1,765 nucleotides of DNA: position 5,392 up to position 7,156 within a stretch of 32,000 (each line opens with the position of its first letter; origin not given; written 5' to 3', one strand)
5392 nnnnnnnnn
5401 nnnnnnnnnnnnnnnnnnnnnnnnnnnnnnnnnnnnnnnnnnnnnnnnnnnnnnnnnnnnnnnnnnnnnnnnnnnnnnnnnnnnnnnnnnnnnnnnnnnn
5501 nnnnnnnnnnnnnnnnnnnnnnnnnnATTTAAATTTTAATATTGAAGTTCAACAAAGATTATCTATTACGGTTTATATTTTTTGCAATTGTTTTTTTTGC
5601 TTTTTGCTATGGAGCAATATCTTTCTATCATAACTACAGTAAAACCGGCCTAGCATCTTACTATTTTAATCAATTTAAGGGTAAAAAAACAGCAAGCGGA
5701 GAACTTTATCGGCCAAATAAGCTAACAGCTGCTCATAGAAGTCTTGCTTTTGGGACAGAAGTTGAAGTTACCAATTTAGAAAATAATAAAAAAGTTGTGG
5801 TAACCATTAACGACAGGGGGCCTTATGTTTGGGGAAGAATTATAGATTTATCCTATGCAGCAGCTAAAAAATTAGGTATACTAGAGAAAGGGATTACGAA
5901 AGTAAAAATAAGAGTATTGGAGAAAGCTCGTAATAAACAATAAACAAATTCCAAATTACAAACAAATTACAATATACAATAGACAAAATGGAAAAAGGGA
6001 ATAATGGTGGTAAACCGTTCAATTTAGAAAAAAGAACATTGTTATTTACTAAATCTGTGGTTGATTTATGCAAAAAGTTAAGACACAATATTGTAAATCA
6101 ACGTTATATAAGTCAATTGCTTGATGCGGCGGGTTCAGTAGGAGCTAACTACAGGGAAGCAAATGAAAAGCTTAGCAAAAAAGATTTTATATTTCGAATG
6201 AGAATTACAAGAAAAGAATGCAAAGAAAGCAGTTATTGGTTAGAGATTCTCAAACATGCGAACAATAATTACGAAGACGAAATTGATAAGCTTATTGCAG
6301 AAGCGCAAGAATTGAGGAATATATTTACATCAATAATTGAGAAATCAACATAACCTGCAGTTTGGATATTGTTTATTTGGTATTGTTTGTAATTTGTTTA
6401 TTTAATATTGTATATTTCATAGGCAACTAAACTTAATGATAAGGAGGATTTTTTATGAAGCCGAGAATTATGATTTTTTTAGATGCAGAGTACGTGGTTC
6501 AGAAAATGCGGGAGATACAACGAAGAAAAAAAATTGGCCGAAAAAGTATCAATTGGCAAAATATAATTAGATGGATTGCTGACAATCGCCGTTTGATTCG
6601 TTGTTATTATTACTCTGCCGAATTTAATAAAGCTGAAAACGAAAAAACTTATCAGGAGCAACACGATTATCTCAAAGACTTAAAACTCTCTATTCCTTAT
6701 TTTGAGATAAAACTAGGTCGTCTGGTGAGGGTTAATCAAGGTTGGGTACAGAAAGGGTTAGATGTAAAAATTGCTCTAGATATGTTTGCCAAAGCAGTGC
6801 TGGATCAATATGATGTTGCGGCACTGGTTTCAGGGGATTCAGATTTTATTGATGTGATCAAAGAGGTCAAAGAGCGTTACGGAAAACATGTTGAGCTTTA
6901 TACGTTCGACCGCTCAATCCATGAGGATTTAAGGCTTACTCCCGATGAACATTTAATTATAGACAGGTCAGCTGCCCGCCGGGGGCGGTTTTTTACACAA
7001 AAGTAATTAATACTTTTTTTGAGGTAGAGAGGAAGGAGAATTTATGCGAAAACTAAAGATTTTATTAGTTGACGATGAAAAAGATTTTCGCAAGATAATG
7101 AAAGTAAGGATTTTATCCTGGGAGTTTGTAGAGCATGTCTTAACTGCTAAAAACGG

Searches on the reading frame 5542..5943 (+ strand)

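Call 78: search_protein_families(library=pfam, proteins=[window:5542-5943:+], max_evalue=0.0001)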
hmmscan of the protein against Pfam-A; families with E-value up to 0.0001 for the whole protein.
window:5542-5943:+ (133 aa): 1 family
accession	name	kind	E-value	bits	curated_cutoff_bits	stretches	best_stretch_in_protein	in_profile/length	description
PF03330.24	DPBB_1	-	7.3e-26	90.7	28.8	1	34-123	2-83/83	Lytic transglycolase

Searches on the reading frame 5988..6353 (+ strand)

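Call 78: search_protein_families(library=pfam, proteins=[window:5988-6353:+], max_evalue=0.0001)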
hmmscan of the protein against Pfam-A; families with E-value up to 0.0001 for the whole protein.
window:5988-6353:+ (121 aa): 1 family
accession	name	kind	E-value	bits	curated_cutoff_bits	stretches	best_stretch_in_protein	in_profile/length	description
PF05635.17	23S_rRNA_IVP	-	6.9e-17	62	33.8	1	15-113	7-104/106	23S rRNA-intervening sequence protein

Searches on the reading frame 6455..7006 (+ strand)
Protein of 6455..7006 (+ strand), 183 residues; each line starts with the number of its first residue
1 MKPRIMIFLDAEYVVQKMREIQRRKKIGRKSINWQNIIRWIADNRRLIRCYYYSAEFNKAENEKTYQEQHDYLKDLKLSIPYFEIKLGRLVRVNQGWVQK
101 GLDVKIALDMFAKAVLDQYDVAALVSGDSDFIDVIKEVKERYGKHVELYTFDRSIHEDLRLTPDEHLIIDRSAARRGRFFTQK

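Call 78: search_protein_families(library=pfam, proteins=[window:6455-7006:+], max_evalue=0.0001)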
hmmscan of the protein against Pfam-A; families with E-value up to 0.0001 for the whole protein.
window:6455-7006:+ (183 aa): 1 family
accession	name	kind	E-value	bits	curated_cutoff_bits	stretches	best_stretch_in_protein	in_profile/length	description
PF01936.24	NYN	-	3.2e-19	70.3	24.2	1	4-167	1-142/145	NYN domain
